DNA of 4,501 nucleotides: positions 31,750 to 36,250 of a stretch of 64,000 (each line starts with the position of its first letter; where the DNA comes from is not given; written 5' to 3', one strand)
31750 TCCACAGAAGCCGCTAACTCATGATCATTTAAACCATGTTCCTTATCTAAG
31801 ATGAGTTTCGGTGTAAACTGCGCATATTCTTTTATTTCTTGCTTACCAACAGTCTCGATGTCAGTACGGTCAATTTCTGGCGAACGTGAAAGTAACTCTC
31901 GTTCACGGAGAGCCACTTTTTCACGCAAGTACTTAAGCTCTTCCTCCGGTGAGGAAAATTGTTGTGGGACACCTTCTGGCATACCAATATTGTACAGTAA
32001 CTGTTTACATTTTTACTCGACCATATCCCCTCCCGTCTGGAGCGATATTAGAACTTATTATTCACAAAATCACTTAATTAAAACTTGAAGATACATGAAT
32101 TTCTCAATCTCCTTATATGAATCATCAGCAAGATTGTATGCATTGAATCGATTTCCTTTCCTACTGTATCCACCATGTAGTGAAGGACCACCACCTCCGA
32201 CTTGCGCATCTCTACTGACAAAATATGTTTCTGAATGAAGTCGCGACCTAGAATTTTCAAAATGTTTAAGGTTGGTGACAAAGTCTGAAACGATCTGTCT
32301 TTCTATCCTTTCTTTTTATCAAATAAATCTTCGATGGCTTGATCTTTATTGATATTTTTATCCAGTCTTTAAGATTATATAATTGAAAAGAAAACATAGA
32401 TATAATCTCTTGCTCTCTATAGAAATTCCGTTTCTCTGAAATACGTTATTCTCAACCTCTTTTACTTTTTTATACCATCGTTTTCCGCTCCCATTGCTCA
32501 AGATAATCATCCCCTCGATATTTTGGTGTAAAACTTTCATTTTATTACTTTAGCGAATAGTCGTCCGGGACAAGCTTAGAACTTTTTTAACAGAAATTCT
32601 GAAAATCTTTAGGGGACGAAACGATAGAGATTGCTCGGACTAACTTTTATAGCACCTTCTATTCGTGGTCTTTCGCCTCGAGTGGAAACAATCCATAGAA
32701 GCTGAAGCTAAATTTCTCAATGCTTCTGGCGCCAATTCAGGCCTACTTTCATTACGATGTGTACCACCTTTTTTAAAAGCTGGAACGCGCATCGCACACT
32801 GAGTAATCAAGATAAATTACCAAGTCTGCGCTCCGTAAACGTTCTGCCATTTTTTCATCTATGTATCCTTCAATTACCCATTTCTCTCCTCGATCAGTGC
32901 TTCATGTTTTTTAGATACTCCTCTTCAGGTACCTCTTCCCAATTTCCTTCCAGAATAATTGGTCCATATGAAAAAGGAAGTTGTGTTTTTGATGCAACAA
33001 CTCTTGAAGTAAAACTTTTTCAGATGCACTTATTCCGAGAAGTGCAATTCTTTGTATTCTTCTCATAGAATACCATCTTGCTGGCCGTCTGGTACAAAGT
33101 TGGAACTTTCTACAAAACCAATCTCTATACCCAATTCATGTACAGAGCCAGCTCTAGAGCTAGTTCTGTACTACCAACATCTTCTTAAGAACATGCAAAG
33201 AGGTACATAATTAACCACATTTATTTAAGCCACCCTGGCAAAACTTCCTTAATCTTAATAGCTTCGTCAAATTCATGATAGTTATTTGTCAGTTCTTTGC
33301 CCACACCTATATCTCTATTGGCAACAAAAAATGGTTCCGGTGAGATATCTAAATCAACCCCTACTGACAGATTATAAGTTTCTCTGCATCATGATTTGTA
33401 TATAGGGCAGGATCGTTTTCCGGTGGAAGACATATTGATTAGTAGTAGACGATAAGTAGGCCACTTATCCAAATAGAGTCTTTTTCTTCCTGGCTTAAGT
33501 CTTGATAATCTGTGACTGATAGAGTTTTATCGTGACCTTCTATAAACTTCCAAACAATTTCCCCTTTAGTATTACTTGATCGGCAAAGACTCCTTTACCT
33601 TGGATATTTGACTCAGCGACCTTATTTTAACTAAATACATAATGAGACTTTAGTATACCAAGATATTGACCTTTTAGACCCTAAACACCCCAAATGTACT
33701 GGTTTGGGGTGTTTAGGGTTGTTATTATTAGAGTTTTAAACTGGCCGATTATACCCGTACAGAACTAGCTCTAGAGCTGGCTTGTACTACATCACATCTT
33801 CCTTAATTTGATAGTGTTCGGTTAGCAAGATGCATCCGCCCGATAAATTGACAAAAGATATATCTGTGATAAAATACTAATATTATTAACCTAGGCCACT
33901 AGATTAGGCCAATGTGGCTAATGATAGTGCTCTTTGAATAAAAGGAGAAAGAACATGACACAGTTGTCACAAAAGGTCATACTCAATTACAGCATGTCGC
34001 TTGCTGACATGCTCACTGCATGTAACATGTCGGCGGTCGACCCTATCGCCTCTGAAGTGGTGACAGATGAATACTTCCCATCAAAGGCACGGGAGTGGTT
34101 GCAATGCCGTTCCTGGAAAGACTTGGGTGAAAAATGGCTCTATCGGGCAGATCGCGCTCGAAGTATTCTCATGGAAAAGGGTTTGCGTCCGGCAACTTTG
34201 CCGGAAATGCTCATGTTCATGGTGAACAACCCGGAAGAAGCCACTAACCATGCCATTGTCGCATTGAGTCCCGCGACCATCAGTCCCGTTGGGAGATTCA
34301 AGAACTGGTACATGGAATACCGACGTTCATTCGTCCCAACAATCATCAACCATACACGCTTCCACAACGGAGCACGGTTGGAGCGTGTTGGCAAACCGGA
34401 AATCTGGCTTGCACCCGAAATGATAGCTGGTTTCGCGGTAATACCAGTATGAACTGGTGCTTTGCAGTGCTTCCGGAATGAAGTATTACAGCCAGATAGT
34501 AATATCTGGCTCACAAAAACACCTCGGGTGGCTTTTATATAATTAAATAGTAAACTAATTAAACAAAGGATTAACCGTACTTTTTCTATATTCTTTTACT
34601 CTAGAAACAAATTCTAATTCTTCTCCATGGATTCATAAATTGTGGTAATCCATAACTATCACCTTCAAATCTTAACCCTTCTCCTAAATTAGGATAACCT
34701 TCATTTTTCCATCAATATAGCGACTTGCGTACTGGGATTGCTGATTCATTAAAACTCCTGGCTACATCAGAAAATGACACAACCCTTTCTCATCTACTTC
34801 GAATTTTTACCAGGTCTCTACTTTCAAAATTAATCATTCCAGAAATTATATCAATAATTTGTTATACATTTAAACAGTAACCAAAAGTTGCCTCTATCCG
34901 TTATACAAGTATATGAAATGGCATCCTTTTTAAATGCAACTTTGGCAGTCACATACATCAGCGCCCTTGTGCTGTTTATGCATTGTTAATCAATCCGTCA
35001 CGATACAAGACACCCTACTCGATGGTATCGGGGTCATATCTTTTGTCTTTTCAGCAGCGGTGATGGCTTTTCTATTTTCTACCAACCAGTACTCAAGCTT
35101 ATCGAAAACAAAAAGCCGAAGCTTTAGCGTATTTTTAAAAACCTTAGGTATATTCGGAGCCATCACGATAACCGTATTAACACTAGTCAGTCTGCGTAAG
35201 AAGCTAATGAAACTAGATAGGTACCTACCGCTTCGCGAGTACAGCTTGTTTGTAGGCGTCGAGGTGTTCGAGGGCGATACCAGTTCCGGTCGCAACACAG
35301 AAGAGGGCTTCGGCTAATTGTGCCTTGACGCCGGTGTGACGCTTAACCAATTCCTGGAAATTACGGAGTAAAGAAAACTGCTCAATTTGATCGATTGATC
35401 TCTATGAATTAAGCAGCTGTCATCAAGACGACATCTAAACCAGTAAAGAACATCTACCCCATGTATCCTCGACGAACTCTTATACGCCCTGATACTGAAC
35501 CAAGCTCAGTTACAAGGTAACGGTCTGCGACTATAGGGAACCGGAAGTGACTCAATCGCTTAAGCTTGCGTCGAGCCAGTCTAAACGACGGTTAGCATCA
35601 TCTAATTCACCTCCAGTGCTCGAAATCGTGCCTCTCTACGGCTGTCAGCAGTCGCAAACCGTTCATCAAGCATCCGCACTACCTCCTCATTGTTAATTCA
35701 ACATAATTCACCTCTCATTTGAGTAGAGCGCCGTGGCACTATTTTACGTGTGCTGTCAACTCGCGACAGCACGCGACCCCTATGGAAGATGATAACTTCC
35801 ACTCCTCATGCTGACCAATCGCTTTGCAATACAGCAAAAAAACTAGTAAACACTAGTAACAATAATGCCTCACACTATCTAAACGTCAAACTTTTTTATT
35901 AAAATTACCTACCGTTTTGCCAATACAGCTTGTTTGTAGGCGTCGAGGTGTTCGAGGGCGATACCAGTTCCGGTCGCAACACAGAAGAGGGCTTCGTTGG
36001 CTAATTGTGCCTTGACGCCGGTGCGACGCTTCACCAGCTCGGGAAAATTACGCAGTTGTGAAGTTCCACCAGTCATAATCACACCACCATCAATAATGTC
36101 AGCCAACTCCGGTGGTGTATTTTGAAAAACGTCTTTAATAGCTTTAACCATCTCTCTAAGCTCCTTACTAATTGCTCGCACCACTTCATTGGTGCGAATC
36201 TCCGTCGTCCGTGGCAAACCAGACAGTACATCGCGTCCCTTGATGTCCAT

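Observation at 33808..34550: Cassette D: the same junction, promoter and terminator grammar as the tRNA-linked cassettes, at a different locus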

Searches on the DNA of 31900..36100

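Call 55: search_rna_families(source=window, start=31900, end=36100, threshold=evalue, max_evalue=1)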
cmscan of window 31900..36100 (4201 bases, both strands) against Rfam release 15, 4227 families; matches with E-value up to 1: 0.
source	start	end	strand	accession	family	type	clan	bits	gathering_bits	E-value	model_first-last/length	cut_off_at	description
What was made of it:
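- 33876..33954 (+): Conserved 5' leader carrying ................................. and the ribosome-binding site AAAGGAG (33941-33947). No Rfam match (call 55).
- On J-delimited cassette arrays of Paceibacteria (defined in this session): No tRNA remnant in 31900-36100 at Rfam E <= 1 (call 55).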
